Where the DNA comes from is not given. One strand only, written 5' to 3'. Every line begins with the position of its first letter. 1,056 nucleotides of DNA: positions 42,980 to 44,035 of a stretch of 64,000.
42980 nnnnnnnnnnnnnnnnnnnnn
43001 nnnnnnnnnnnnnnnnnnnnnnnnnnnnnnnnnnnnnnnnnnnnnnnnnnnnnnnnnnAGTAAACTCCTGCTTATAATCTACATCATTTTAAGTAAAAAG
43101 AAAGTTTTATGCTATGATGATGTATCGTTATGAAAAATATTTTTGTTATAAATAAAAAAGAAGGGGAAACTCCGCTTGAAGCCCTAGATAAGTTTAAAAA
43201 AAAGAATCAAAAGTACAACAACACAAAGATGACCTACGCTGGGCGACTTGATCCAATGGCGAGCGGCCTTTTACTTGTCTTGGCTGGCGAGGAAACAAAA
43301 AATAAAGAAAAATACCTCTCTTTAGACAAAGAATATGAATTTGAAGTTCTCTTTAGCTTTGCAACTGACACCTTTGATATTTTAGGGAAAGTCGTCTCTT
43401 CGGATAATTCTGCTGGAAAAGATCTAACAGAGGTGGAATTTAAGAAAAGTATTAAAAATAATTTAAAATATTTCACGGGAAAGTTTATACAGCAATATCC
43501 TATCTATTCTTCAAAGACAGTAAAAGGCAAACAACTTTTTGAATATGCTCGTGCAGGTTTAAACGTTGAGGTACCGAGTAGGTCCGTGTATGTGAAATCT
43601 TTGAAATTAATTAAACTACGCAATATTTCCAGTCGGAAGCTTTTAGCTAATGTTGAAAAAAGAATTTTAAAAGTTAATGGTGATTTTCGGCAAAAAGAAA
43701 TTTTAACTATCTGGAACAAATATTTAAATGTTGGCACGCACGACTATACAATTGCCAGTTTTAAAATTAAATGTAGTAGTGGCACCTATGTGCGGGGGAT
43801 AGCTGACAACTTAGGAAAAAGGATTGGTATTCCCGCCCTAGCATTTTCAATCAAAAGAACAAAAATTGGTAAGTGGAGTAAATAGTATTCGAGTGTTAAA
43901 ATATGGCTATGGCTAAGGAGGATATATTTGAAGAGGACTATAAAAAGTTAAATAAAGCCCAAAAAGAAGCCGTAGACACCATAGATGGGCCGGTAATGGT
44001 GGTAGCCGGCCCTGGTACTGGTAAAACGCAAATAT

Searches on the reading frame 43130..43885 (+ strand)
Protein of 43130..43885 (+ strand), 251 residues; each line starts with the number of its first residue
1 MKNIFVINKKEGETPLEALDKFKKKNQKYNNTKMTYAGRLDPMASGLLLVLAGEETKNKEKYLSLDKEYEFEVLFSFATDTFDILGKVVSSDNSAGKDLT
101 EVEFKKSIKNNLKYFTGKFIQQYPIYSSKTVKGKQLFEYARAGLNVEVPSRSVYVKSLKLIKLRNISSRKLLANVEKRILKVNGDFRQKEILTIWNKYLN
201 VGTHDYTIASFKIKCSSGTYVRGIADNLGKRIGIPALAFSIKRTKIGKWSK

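Call 62: search_protein_families(library=pfam, proteins=[window:43130-43885:+], max_evalue=0.001)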
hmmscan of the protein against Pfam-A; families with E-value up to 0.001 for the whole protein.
window:43130-43885:+ (251 aa): 1 family
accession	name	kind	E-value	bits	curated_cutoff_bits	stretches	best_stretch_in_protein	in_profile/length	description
PF01509.24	TruB_N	-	1.2e-33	117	27.3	1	28-165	3-134/149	TruB family pseudouridylate synthase (N terminal domain)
